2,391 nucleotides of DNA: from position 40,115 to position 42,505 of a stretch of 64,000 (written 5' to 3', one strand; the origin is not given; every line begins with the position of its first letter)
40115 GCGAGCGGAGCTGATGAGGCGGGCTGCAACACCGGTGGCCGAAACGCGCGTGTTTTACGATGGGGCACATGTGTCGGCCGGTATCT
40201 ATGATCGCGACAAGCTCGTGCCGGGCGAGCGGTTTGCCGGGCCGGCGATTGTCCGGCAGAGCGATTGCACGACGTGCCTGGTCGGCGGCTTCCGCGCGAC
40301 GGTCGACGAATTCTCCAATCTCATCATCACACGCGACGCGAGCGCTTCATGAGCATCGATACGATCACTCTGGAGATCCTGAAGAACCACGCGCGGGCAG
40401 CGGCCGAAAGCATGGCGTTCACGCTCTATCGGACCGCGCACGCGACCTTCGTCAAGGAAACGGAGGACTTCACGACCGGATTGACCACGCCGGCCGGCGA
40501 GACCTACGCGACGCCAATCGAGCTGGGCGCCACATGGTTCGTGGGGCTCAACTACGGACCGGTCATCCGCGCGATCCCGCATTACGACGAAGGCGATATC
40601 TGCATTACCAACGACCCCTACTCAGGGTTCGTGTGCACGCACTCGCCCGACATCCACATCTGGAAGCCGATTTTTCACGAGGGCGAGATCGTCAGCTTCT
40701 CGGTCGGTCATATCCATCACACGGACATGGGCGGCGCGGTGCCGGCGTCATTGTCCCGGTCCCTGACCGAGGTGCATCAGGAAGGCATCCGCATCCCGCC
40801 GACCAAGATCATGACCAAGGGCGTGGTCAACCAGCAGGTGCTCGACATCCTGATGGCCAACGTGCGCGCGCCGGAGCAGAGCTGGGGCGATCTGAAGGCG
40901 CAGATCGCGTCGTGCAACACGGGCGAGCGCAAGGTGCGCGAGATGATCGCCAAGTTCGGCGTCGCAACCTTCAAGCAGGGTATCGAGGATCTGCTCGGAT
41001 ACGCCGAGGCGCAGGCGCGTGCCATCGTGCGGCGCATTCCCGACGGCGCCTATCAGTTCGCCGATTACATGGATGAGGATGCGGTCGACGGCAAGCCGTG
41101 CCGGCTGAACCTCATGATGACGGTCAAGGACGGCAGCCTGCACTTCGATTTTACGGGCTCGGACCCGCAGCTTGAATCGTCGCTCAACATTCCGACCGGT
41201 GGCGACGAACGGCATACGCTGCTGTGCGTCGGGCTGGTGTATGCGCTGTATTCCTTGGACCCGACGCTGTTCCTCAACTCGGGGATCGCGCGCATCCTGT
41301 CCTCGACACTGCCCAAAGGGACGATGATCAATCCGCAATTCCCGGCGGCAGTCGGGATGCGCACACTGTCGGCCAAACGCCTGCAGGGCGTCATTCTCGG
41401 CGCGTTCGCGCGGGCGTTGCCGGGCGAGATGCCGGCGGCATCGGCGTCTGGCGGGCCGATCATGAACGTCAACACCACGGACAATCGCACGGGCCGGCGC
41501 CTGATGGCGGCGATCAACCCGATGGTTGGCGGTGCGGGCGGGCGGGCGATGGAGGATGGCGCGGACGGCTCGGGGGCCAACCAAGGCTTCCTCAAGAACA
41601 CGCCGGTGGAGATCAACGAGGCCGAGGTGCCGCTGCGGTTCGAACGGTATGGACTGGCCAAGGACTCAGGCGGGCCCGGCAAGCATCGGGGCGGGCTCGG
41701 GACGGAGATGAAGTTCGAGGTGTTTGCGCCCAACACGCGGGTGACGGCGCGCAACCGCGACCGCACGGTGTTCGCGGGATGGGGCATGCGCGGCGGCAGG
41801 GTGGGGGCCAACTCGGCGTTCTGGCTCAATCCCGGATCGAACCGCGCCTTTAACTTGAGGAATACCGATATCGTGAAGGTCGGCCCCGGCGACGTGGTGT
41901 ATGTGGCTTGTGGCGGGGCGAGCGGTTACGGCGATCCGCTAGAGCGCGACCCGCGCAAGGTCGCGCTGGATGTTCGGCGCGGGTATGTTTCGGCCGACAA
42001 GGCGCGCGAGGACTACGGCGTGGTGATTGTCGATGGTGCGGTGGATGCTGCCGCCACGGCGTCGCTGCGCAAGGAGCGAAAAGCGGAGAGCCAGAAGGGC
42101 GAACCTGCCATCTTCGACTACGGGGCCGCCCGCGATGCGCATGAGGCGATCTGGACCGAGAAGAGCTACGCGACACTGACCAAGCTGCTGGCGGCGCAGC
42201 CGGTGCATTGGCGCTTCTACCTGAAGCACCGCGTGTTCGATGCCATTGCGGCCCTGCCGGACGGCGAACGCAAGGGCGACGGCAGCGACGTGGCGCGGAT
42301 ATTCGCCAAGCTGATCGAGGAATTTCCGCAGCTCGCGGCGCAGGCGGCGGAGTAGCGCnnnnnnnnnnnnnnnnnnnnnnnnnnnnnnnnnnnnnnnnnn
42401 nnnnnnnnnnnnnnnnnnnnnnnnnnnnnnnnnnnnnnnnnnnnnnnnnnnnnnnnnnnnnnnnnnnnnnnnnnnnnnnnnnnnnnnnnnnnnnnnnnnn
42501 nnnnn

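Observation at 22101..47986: About 26-kb orphan catabolic supercluster: two divergent operons, no local regulator, no mobility genes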

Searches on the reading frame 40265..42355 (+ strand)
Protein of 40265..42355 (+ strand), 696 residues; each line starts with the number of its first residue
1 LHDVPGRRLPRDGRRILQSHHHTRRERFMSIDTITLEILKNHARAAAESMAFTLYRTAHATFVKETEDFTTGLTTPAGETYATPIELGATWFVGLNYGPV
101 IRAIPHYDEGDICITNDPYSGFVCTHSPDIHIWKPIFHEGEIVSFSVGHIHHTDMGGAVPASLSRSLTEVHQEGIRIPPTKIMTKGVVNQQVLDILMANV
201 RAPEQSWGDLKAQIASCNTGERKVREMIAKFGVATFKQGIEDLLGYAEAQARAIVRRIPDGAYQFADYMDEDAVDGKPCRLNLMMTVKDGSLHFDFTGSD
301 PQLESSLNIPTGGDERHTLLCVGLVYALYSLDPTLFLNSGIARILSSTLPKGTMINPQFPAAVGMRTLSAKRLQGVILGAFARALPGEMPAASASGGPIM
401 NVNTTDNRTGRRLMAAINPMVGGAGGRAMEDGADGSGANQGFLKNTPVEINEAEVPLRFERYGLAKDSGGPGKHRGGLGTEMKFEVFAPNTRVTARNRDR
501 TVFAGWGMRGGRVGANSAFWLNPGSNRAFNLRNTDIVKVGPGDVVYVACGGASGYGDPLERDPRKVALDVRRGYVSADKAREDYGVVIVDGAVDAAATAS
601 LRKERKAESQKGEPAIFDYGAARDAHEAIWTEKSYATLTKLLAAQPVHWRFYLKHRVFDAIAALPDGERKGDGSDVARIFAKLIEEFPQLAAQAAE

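Call 5: search_protein_families(library=pfam, proteins=[window:40265-42355:+])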
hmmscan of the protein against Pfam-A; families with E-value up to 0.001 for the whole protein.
window:40265-42355:+ (696 aa): 1 family
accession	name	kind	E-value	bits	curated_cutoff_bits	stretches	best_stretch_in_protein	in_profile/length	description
PF02538.19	Hydantoinase_B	-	2.1e-143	479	26.8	1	32-558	1-519/519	Hydantoinase B/oxoprolinase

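Call 25: search_protein_families(library=ncbifam, proteins=[window:40349-42355:+], max_evalue=1e-10)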
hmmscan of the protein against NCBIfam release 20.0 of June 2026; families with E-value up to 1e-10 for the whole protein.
window:40349-42355:+ (668 aa): 2 families
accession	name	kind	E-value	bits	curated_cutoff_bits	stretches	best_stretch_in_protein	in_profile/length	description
NF050157.1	CapLactmsBetCapB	equivalog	2.5e-78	263.8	1000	1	3-573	1-574/577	caprolactamase subunit beta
NF042976.1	AcphenoCarb_ApcD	equivalog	5.4e-38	130.7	1500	1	80-453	109-484/685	acetophenone carboxylase subunit delta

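Call 57: search_dna_similar(query=window:40349-42355:+, collection=plasmids, mode=protein, max_rows=30, max_evalue=1e-30)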
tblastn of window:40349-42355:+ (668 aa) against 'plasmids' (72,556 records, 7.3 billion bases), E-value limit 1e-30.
Records with a match: 899; places in all: 1199; records where one place covers at least 80% of the query: 733.
Best place of each record, by identity: 60-80% 1; <60% 898.
By first word of the organism name: Agrobacterium 173; Rhizobium 152; Sinorhizobium 114; Pseudosulfitobacter 49; Paracoccus 29; Sulfitobacter 20; Ensifer 15; Rhodococcus 13; Paraburkholderia 12; Azospirillum 12; and 103 more.
By predicted mobility (MOB-suite, as given by PLSDB): non-mobilizable 514; conjugative 273; mobilizable 112.
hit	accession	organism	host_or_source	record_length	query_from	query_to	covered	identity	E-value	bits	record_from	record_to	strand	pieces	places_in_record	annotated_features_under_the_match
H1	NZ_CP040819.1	Paroceanicella profunda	Cell culture,Deep seawater from Mariana ...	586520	1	668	100%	60.6%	0e+0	785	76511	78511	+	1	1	hydantoinase B/oxoprolinase family protein | hydantoinase/oxoprolinase family protein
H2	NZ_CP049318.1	Caballeronia sp. SBC2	whole organism,soil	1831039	1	662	99%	56.1%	0e+0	701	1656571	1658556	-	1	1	none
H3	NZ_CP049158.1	Caballeronia sp. SBC1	whole organism,soil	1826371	1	662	99%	56.1%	0e+0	701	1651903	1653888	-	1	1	none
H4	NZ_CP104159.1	Rhizobium sp. CB3060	Leucaena leucocephala,cell culture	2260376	1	659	99%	55.9%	0e+0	679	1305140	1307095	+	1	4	record has no annotation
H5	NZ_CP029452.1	Sinorhizobium fredii CCBAU 25509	Glycine soja,cell culture,plant root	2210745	1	659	99%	55.7%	0e+0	701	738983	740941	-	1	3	record has no annotation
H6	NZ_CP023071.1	Sinorhizobium fredii CCBAU 83666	G.max,nodule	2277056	1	659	99%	55.7%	0e+0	698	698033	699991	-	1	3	record has no annotation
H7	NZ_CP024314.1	Rhizobium sp. NXC24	Phaseolus vulgaris,cell culture,plant ...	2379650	1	659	99%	55.5%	0e+0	679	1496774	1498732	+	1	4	record has no annotation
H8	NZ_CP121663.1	Rhizobium sp. CB3090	Gliricidia sp.,cell culture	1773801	1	659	99%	55.5%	0e+0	676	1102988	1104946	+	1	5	record has no annotation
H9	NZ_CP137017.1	Sinorhizobium fredii GR64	Phaseolus vulgaris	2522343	1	659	99%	55.4%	0e+0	696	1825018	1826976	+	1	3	record has no annotation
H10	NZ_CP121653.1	Rhizobium sp. CB3171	Calliandra calothyrsus,cell culture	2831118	1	659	99%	55.3%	0e+0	672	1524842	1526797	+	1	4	record has no annotation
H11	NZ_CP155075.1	Paraburkholderia sp. PREW-6R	single cell,Phlox subulata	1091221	1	664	99%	54.8%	0e+0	702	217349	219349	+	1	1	none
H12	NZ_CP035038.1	Sinorhizobium fredii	single cell,soil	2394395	1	659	99%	55.1%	0e+0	702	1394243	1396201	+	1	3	none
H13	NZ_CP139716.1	Thalassobaculum sp. OXR-137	Bacterial Culture,hydrothermal vent ...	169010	1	660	99%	54.8%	0e+0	692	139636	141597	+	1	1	hydantoinase B/oxoprolinase family protein | hydantoinase/oxoprolinase family protein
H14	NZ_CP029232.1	Sinorhizobium fredii CCBAU 45436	Glycine max,cell culture,plant root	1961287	1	659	99%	54.8%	0e+0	702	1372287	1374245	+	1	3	record has no annotation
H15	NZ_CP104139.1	Rhizobium sp. WSM1274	Vicia sp.,cell culture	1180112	1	659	99%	54.8%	0e+0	687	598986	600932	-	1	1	record has no annotation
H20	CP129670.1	Agrobacterium tumefaciens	Metal working fluids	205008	1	662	99%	53.5%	0e+0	669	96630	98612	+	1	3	hydantoinase B/oxoprolinase family protein | hydantoinase/oxoprolinase family protein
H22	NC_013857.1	Azospirillum sp. B510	-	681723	1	662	99%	53.2%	0e+0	685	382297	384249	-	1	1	hydantoinase B/oxoprolinase family protein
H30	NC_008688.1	Paracoccus denitrificans PD1222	-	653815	3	660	99%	52.1%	0e+0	636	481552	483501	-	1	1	hydantoinase B/oxoprolinase family protein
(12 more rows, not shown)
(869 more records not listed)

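Call 58: get_annotated_region(hit=H1, flank=12000)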
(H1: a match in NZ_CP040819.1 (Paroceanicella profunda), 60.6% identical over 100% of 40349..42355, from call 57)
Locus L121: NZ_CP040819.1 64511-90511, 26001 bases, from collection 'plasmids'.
description: Paroceanicella profunda strain D4M1 plasmid pD4M1A, complete sequence
organism: Paroceanicella profunda (NCBI taxid 2579971)
taxonomy: Bacteria; Pseudomonadota; Alphaproteobacteria; Rhodobacterales; Paracoccaceae; Paroceanicella; Paroceanicella profunda
host: -; source: Cell culture,Deep seawater from Mariana Trench; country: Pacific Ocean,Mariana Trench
typing (MOB-suite, as given by PLSDB): non-mobilizable; replicon rep_cluster_361
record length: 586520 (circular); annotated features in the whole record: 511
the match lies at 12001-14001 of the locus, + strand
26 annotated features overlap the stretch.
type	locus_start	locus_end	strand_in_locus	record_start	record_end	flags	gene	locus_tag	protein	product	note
CDS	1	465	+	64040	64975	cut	-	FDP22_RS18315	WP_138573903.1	sugar ABC transporter substrate-binding protein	-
CDS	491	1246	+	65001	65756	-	-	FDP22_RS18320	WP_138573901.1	ATP-binding cassette domain-containing protein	-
CDS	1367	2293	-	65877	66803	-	-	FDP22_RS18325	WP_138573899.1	hydrogen peroxide-inducible genes activator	-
CDS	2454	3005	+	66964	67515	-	-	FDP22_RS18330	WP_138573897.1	peroxiredoxin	-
CDS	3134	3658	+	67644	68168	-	-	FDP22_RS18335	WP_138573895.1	carboxymuconolactone decarboxylase family protein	-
CDS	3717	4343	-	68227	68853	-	-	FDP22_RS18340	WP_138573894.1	TetR/AcrR family transcriptional regulator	GO:0006355 - regulation of DNA-templated transcription [Evidence IEA]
CDS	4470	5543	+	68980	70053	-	-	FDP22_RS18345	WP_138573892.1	extracellular solute-binding protein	-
CDS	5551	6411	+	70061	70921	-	-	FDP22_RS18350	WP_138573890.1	ABC transporter permease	GO:0055085 - transmembrane transport [Evidence IEA]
CDS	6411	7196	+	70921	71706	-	-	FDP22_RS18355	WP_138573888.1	ABC transporter permease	GO:0055085 - transmembrane transport [Evidence IEA]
CDS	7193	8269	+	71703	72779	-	-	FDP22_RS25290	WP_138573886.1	ABC transporter ATP-binding protein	-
CDS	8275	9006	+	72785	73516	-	-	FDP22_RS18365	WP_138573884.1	MBL fold metallo-hydrolase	-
CDS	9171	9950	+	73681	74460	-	-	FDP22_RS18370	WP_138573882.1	IclR family transcriptional regulator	GO:0006355 - regulation of DNA-templated transcription [Evidence IEA]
CDS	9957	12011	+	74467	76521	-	-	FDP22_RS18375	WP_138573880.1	hydantoinase/oxoprolinase family protein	-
CDS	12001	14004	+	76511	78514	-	-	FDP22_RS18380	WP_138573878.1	hydantoinase B/oxoprolinase family protein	-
CDS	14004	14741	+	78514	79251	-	-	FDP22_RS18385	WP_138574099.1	SDR family NAD(P)-dependent oxidoreductase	-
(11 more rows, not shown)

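Call 59: get_annotated_region(hit=H13, flank=12000)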
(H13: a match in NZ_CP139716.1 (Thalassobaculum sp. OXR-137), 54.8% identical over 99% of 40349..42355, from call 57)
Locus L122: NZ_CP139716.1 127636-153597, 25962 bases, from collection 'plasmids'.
description: Thalassobaculum sp. OXR-137 plasmid unnamed01, complete sequence
organism: Thalassobaculum sp. OXR-137 (NCBI taxid 3100173)
taxonomy: Bacteria; Pseudomonadota; Alphaproteobacteria; Rhodospirillales; Thalassobaculaceae; Thalassobaculum; Thalassobaculum sp. OXR-137
host: -; source: Bacterial Culture,hydrothermal vent plume; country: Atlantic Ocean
typing (MOB-suite, as given by PLSDB): mobilizable; relaxase MOBQ
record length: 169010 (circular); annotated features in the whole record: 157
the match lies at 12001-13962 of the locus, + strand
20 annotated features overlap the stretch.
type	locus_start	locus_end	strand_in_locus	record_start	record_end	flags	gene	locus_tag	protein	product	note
CDS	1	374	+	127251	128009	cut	-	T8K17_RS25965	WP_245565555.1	IS5 family transposase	-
CDS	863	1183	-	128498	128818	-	-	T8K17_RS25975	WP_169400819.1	SHOCT domain-containing protein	-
CDS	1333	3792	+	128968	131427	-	-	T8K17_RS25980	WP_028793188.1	heavy metal translocating P-type ATPase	-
CDS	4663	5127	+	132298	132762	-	-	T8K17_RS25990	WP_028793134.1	helix-turn-helix domain-containing protein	-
CDS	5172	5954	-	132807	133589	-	-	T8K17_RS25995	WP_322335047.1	TRAP transporter large permease subunit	-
CDS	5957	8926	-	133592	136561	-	-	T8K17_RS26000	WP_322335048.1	Tn3 family transposase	-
CDS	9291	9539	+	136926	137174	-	-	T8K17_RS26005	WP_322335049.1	type II toxin-antitoxin system RelE/ParE family toxin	GO:0030541 - plasmid partitioning [Evidence IEA]; GO:0051290 - protein heterotetramerization [Evidence IEA]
CDS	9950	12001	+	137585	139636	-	-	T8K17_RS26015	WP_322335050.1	hydantoinase/oxoprolinase family protein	-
CDS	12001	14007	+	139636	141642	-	-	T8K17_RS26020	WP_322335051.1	hydantoinase B/oxoprolinase family protein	-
CDS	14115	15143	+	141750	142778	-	dctP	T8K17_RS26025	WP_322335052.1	TRAP transporter substrate-binding protein DctP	GO:0055085 - transmembrane transport [Evidence IEA]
CDS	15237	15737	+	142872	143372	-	-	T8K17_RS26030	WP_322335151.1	TRAP transporter small permease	GO:0015740 - C4-dicarboxylate transport [Evidence IEA]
CDS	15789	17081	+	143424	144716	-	-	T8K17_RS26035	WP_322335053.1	TRAP transporter large permease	GO:0008643 - carbohydrate transport [Evidence IEA]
CDS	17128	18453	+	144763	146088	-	-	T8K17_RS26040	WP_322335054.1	FAD-dependent oxidoreductase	-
CDS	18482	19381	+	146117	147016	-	-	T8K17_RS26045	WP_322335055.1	LysR substrate-binding domain-containing protein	-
CDS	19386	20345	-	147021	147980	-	-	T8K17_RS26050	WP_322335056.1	LysR family transcriptional regulator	-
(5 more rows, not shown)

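Call 62: get_annotated_region(hit=H30, flank=13000)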
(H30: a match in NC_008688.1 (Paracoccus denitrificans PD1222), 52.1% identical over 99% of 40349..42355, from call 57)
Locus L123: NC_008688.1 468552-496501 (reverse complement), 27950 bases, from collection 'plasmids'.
description: Paracoccus denitrificans PD1222 plasmid 1, complete sequence
organism: Paracoccus denitrificans PD1222 (NCBI taxid 318586)
taxonomy: Bacteria; Pseudomonadota; Alphaproteobacteria; Rhodobacterales; Paracoccaceae; Paracoccus; Paracoccus denitrificans; Paracoccus denitrificans PD1222
host: -; source: -; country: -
typing (MOB-suite, as given by PLSDB): non-mobilizable; replicon rep_cluster_560,rep_cluster_969
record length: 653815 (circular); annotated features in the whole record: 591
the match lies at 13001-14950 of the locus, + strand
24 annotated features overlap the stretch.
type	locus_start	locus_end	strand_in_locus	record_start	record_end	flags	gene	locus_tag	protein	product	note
CDS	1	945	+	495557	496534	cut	-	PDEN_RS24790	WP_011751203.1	thiamine pyrophosphate-dependent dehydrogenase E1 component subunit alpha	-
CDS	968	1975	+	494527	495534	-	-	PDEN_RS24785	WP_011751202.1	alpha-ketoacid dehydrogenase subunit beta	-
CDS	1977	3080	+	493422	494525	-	-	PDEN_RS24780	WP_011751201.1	acetoin dehydrogenase dihydrolipoyllysine-residue acetyltransferase subunit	-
CDS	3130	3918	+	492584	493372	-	-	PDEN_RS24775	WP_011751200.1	glucose 1-dehydrogenase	-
CDS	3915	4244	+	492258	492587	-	-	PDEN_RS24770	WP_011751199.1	carboxymuconolactone decarboxylase family protein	-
CDS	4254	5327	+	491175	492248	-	-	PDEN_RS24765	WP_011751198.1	2,3-butanediol dehydrogenase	-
CDS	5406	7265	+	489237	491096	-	-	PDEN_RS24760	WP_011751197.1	sigma-54-dependent Fis family transcriptional regulator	-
CDS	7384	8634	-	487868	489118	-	-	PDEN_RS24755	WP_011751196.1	outer membrane beta-barrel protein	-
CDS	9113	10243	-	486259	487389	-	argE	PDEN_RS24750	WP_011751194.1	acetylornithine deacetylase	GO:0006592 - ornithine biosynthetic process [Evidence IEA]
CDS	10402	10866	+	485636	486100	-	-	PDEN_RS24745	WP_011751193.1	GNAT family N-acetyltransferase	-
CDS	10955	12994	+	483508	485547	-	-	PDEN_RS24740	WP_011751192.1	hydantoinase/oxoprolinase family protein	-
CDS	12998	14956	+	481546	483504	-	-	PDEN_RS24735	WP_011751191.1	hydantoinase B/oxoprolinase family protein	-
CDS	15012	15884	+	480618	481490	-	-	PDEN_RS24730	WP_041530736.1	LysR family transcriptional regulator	-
CDS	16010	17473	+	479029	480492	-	-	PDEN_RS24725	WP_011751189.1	aldehyde dehydrogenase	-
CDS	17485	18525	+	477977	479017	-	-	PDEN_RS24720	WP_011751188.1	tartrate dehydrogenase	GO:0046395 - carboxylic acid catabolic process [Evidence IEA]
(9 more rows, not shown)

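Call 63: get_annotated_region(hit=H20, flank=13000)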
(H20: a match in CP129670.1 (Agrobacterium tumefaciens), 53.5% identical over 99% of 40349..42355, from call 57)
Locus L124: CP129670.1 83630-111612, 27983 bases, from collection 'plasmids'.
description: Agrobacterium tumefaciens strain MWF001 plasmid unnamed2, complete sequence
organism: Agrobacterium tumefaciens (NCBI taxid 358)
taxonomy: Bacteria; Pseudomonadota; Alphaproteobacteria; Hyphomicrobiales; Rhizobiaceae; Agrobacterium; Agrobacterium tumefaciens
host: -; source: Metal working fluids; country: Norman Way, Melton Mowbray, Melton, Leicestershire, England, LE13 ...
typing (MOB-suite, as given by PLSDB): conjugative; relaxase MOBQ; mating-pair formation MPF_T
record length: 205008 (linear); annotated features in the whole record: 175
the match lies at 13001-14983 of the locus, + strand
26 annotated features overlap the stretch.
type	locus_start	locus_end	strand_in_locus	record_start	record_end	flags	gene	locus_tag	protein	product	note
CDS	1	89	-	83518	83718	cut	-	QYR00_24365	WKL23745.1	type II toxin-antitoxin system VapB family antitoxin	-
CDS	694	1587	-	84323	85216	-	-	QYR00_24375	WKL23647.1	IS481 family transposase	-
CDS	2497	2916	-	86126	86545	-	-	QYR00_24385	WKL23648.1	Rrf2 family transcriptional regulator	-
CDS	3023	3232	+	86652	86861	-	-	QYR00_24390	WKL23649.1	group III truncated hemoglobin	-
CDS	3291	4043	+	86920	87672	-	-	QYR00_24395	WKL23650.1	IS6 family transposase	-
CDS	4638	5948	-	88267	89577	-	-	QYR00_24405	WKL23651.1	FAD-binding oxidoreductase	-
CDS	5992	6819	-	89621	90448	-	-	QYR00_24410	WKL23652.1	ABC transporter permease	-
CDS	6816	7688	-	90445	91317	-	-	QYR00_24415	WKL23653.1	ABC transporter permease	-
CDS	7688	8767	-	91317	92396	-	-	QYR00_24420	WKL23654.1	ABC transporter ATP-binding protein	-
CDS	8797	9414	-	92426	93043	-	-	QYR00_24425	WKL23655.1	cupin domain-containing protein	-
CDS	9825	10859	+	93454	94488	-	-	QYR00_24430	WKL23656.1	extracellular solute-binding protein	-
CDS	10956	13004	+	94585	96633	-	-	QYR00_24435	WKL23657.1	hydantoinase/oxoprolinase family protein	-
CDS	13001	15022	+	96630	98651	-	-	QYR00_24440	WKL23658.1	hydantoinase B/oxoprolinase family protein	-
CDS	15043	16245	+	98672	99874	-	-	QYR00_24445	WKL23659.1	NADH:flavin oxidoreductase/NADH oxidase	-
CDS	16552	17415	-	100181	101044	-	-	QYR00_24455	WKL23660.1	TniQ family protein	-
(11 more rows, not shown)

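Call 64: get_annotated_region(hit=H22, flank=13000)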
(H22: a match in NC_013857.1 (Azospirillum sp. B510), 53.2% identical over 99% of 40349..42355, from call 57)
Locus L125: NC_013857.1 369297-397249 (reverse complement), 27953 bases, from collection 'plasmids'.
description: Azospirillum sp. B510 plasmid pAB510c, complete sequence
organism: Azospirillum sp. B510 (NCBI taxid 137722)
taxonomy: Bacteria; Pseudomonadota; Alphaproteobacteria; Rhodospirillales; Azospirillaceae; Azospirillum; Azospirillum sp. B510
host: -; source: -; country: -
typing (MOB-suite, as given by PLSDB): mobilizable; relaxase MOBP
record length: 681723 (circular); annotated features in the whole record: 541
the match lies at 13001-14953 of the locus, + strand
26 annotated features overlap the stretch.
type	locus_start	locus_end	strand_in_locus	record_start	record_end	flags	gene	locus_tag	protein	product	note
CDS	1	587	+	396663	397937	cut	-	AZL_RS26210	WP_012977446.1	FAD-binding oxidoreductase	-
CDS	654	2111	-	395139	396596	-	-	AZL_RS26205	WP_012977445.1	NAD-dependent succinate-semialdehyde dehydrogenase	-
CDS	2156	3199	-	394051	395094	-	-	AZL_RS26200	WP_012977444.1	tartrate dehydrogenase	GO:0046395 - carboxylic acid catabolic process [Evidence IEA]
CDS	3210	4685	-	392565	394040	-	-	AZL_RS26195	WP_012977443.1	aldehyde dehydrogenase family protein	-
CDS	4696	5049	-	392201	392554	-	-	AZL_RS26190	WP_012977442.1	cupin domain-containing protein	-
CDS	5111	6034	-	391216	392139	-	-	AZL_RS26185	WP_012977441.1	glyoxylate/hydroxypyruvate reductase A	-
CDS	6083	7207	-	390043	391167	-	argE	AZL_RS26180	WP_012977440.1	acetylornithine deacetylase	GO:0006592 - ornithine biosynthetic process [Evidence IEA]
CDS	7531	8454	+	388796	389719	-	-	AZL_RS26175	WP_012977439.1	GNAT family N-acetyltransferase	-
CDS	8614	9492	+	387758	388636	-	-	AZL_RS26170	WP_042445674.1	DMT family transporter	GO:0055085 - transmembrane transport [Evidence IEA]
CDS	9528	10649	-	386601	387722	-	-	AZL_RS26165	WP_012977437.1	FAD-binding oxidoreductase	-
CDS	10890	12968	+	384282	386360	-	-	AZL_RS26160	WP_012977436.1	hydantoinase/oxoprolinase family protein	-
CDS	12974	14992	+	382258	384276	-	-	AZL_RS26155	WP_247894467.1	hydantoinase B/oxoprolinase family protein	-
CDS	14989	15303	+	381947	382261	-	-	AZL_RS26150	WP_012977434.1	(2Fe-2S)-binding protein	-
CDS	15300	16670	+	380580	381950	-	-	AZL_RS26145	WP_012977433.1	FAD/NAD(P)-binding oxidoreductase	-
CDS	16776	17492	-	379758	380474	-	-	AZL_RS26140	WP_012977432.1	SDR family oxidoreductase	-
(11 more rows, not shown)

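Call 80: search_solved_structures(query=window:40349-42355:+, max_evalue=0.00001)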
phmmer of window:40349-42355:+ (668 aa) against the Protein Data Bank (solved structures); distinct sequences matched with E-value up to 0.00001: 5.
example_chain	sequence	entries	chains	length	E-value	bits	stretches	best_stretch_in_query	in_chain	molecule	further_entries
7hk5_A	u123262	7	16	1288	3e-70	241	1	7-577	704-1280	N-methylhydantoinase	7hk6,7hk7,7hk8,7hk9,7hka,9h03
6yra_B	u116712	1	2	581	3.6e-61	211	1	2-573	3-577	Hydantoinase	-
5l9w_A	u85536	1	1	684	2.9e-33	118.8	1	81-454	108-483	Acetophenone carboxylase delta subunit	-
5svb_A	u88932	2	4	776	1.2e-23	87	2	75-488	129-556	Acetone carboxylase alpha subunit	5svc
5m45_A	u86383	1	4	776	1.4e-23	86.8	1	75-488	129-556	Acetone carboxylase alpha subunit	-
